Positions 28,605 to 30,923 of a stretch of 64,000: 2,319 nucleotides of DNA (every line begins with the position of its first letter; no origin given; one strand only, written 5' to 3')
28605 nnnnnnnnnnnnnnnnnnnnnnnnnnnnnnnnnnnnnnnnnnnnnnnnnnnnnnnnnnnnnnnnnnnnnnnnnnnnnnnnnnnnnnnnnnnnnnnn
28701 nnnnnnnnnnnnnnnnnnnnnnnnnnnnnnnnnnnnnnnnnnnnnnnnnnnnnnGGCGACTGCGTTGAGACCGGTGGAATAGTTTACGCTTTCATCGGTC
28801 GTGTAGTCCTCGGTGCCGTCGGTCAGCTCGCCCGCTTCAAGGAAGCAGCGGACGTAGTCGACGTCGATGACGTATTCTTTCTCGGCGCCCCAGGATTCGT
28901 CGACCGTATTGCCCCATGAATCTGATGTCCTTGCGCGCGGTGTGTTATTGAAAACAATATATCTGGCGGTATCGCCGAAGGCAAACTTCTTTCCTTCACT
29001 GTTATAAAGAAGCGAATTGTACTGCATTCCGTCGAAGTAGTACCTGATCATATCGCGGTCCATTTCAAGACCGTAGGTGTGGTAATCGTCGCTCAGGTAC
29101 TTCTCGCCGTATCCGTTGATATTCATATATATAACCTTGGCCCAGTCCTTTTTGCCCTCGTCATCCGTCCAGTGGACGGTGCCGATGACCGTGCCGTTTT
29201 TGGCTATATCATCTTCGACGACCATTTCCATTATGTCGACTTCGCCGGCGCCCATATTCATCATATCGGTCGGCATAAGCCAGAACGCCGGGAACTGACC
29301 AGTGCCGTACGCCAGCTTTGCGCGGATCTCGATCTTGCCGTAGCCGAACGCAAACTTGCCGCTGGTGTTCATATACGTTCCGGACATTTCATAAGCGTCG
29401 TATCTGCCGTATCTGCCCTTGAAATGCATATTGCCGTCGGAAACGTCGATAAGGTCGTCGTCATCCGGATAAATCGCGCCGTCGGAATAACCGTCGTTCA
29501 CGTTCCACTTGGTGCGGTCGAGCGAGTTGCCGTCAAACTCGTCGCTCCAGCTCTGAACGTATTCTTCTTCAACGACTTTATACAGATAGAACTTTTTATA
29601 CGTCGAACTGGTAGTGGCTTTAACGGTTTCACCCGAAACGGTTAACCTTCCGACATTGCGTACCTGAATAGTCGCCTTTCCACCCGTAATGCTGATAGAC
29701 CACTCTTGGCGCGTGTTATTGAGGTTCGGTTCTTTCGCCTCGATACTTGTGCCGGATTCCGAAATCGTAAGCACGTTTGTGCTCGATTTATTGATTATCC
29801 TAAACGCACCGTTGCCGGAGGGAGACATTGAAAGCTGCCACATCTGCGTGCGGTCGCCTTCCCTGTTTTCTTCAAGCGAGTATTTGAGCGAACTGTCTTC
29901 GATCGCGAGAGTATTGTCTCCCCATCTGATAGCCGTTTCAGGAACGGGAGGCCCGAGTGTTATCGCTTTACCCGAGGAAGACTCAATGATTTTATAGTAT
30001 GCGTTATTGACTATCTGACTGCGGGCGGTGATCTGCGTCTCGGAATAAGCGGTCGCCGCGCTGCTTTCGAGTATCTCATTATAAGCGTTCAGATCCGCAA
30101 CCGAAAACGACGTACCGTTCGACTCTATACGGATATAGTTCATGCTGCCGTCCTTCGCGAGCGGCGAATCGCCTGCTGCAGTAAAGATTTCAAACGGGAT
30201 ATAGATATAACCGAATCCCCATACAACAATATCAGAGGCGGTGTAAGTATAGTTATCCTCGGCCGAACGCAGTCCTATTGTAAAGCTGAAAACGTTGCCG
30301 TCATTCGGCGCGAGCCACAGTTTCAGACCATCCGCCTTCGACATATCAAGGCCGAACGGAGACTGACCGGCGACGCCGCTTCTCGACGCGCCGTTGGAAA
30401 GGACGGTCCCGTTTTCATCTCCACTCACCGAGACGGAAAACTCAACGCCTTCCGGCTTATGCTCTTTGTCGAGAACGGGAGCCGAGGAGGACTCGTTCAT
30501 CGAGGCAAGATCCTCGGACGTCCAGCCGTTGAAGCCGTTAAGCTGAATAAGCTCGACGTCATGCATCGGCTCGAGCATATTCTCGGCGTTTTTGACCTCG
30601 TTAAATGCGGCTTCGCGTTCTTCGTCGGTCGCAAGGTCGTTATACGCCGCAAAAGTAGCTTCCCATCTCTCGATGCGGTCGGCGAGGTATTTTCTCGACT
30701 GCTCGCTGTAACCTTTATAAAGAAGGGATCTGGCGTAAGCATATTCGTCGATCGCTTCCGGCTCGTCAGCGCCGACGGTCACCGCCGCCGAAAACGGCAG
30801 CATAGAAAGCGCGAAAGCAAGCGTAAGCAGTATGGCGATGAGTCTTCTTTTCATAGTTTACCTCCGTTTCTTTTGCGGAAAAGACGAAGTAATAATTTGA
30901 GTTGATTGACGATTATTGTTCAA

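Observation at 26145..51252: Four giant secreted paralogues share one unusual module order: lectin - GH16 - WD40/PD40 propeller - BspA-LRR - dockerin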

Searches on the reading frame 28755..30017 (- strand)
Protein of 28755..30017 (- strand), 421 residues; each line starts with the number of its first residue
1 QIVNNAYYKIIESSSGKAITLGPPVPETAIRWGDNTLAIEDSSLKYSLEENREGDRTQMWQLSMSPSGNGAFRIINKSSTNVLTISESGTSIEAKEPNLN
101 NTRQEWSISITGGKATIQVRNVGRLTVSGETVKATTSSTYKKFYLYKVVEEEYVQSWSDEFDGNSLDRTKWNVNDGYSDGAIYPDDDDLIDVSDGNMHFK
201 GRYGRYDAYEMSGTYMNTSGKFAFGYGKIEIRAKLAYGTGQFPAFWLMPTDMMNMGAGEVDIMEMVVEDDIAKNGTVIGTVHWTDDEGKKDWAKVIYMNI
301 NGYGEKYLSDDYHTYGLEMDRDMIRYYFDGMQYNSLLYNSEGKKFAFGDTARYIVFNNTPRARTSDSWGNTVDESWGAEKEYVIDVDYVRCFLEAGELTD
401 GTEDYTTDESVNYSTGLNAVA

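Call 77: search_protein_families(library=pfam, proteins=[window:28755-30017:-], max_evalue=0.01)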
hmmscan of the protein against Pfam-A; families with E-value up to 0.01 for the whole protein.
window:28755-30017:- (421 aa): 2 families
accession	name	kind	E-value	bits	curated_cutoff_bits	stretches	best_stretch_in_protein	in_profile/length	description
PF00722.28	Glyco_hydro_16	-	2.3e-12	47.1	22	1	208-362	26-160/175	Glycosyl hydrolases family 16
PF14200.12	RicinB_lectin_2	-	7e-10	39.9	25.6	1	57-131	2-80/89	Ricin-type beta-trefoil lectin domain-like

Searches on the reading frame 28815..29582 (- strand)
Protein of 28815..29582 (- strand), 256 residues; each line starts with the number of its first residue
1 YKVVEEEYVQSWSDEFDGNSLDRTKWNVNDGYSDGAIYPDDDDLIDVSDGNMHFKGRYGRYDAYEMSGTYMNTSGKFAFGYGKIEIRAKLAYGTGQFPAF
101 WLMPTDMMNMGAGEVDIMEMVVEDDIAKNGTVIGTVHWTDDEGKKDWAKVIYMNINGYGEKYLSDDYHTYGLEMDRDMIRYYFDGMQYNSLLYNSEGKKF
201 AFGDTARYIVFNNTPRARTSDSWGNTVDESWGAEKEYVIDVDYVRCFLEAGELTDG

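Call 29: search_solved_structures(query=window:28815-29582:-, max_evalue=0.001, show_alignments=2)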
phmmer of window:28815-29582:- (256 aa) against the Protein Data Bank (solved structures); distinct sequences matched with E-value up to 0.001: 27.
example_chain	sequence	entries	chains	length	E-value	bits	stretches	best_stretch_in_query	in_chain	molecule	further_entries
4dfs_A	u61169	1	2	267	9.8e-19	71.7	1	6-193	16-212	Glycoside hydrolase, family 16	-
3azx_A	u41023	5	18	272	1.4e-18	71.2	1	6-194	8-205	Laminarinase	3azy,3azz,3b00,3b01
8xph_A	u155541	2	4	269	1.8e-15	61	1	12-192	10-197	Laminarinase PtLam | Laminarinase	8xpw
4crq_A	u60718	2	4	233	2.1e-15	60.8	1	7-194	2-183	ENDO-1,3-BETA-GLUCANASE, FAMILY GH16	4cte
8xpk_A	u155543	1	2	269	1.1e-14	58.4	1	12-192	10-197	Laminarinase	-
6jh5_A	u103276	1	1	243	2.9e-14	57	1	10-191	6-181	LamCAT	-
6jhj_A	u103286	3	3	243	1.6e-13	54.6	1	10-191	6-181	LamCAT | laminarinase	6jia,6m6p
7wwc_A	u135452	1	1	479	1.9e-13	54.4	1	8-198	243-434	beta-1,3(4)-glucanase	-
7ww4_A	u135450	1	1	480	1.9e-13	54.4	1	8-198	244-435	beta-1,3(4)-glucanase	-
6xof_A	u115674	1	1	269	1.3e-11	48.4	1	6-247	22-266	GH16 family protein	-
8va4_A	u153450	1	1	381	2.1e-11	47.6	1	32-247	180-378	Glycoside hydrolase family 16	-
3iln_A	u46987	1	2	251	2.2e-11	47.6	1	11-188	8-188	Laminarinase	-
5wut_A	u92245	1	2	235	2.7e-11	47.3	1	12-186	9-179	ULam111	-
3atg_A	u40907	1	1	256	3.5e-11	46.9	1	12-230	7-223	GLUCANASE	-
2vy0_A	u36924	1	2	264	3.6e-11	46.9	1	11-213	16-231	ENDO-BETA-1,3-GLUCANASE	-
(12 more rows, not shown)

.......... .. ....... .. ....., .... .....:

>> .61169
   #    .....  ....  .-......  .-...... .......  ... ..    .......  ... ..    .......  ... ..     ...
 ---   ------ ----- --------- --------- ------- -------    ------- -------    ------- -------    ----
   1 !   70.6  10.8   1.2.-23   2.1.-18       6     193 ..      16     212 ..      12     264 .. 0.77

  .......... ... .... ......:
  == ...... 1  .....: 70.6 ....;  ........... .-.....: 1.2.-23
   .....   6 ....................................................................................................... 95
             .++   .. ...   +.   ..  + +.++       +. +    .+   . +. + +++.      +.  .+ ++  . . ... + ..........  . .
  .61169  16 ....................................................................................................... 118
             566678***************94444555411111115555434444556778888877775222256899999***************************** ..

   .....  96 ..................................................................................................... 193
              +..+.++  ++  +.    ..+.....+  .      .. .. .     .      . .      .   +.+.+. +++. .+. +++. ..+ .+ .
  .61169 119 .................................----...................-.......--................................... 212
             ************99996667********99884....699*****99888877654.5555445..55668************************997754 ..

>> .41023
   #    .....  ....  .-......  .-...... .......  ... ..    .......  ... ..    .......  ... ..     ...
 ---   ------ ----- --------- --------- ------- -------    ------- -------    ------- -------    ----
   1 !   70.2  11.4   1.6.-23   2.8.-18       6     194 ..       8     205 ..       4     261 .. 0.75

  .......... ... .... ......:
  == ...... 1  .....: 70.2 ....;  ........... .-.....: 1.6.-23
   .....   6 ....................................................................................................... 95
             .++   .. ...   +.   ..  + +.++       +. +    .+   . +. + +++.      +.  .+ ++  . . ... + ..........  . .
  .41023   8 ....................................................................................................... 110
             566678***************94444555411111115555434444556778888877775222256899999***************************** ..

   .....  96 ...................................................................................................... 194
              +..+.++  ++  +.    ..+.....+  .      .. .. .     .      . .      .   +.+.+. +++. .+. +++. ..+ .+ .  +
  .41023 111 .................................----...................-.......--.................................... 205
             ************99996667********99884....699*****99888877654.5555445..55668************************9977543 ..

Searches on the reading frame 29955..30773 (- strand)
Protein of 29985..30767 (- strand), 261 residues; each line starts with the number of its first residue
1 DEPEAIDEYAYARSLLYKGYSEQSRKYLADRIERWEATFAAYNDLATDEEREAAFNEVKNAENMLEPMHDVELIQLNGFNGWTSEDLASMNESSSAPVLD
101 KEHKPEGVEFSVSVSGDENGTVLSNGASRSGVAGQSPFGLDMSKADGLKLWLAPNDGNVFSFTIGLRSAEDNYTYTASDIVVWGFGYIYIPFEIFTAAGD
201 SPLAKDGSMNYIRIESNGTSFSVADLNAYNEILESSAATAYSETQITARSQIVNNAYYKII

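Call 15: search_protein_families(library=pfam, proteins=[window:29985-30767:-], max_evalue=10)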
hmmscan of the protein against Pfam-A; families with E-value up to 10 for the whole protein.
seq(261 aa): 0 families

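Call 34: predict_structure(alignment_id=A2)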
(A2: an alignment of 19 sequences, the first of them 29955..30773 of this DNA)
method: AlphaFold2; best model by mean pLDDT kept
length: 273 residues; sequences in the alignment: 19
mean_pLDDT: 84.7   pTM: 0.78
mean pLDDT of the five models: 84.7, 84.7, 82.9, 82.9, 80.4
residues with pLDDT >= 90: 156; 70-90: 69; 50-70: 34; < 50: 14
segments of 3 or more residues with pLDDT < 50: 237-240, 268-273
pLDDT, mean of each block of 10 residues (from residue 1): 65 92 91 88 68 87 91 91 94 95 94 95 94 91 91 90 94 91 92 91 82 95 96 68 58 59 55 47
secondary structure, 60 per line:
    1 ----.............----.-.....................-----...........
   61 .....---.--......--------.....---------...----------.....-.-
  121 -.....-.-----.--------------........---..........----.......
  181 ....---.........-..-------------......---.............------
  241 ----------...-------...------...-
elements in order: H5-17 H24-44 H50-65 E72-77 H86-90 E100-102 E113-117 E122-126 E149-156 E160-169 E174-184 E188-193 E213-218 E222-234 E261-263 E270-272

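Call 39: fold_search(model_id=the predicted structure, library=pdb)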
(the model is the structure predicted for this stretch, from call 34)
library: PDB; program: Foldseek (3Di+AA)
matches with E <= 10: 710; with E <= 0.001: 8
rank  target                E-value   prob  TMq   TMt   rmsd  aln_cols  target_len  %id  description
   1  1v0a                  1.6e-04  1.00  0.33  0.50   6.2       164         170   18  Family 11 Carbohydrate-Binding Module of cellulosomal cellulase Lic26A-Cel5E of Clostridium thermocellum (released 2005-01-12)
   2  6r31_A                2.0e-04  1.00  0.33  0.49   6.3       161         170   17  Family 11 Carbohydrate-Binding Module from Clostridium thermocellum in complex with beta-1,3-1,4-mixed-linked tetrasac (released 2020-02-05)
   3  6r3m_A                3.1e-04  1.00  0.34  0.49   5.7       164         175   14  Family 11 Carbohydrate-Binding Module from Clostridium thermocellum in complex with beta-1,3-1,4-mixed-linked tetrasac (released 2020-02-05)
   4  9cyn_C                3.3e-04  0.99  0.28  0.33  14.0       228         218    9  Flagellar filament sheath protein FlaA1 (released 2026-03-18)
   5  1wmx_B                4.1e-04  1.00  0.33  0.43   7.8       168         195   10  Crystal Structure of Family 30 Carbohydrate Binding Module (released 2004-08-03)
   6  9cyn_A                4.3e-04  0.99  0.27  0.32   8.1       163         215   11  Flagellar filament sheath protein FlaA1 (released 2026-03-18)
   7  2c24_A                6.1e-04  1.00  0.34  0.49   4.8       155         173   10  FAMILY 30 CARBOHYDRATE-BINDING MODULE OF CELLULOSOMAL CELLULASE CEL9D- CEL44B OF CLOSTRIDIUM THERMOCELLUM (released 2005-11-22)
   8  2c24_B                8.0e-04  1.00  0.33  0.48   4.7       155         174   10  FAMILY 30 CARBOHYDRATE-BINDING MODULE OF CELLULOSOMAL CELLULASE CEL9D- CEL44B OF CLOSTRIDIUM THERMOCELLUM (released 2005-11-22)
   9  9cyn_B                1.0e-03  0.97  0.27  0.33  12.1       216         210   10  Flagellar filament sheath protein FlaA1 (released 2026-03-18)
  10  7zkp_A                1.7e-03  0.98  0.30  0.36  11.7       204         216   12  Late assembly intermediate of the proximal proton pumping module of complex I with assembly factors NDUFAF1 and CIA84 (released 2022-11-23)
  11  7zkq_A                2.0e-03  0.99  0.31  0.38  11.9       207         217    9  Early Pp module assembly intermediate of complex I (released 2022-11-23)
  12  1umi_A                3.1e-03  0.94  0.26  0.35  11.1       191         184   11  Structural basis of sugar-recognizing ubiquitin ligase (released 2004-04-06)
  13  8hhe_B                3.3e-03  0.97  0.23  0.11   7.5       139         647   12  Crystal structure of Cry5B from Bacillus thuringiensis at 4.5 A resolution (released 2022-12-07)
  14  8tar_L                3.9e-03  0.85  0.24  0.31   9.6       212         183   13  APC/C-CDH1-UBE2C-Ubiquitin-CyclinB-NTD (released 2023-09-27)
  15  1wky                  5.2e-03  0.99  0.31  0.20   5.7       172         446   10  Crystal structure of alkaline mannanase from Bacillus sp. strain JAMB-602: catalytic domain and its Carbohydrate Binding (released 2005-06-15)
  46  8qx6_B                2.1e-02  0.96  0.30  0.45   6.8       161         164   10  Novel laminarin-binding CBM X584 (released 2024-09-18)
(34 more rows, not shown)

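Call 63: find_homologous_proteins(query=A2, max_evalue=0.001)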
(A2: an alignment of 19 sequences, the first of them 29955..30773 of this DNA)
Query A2 (19 sequences) (273 aa, profile of the alignment): 1 proteins with E <= 0.001 among 5045 candidates.
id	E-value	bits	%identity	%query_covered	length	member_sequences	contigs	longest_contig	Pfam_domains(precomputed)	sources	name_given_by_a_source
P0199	4.5e-58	215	45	63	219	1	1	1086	-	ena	-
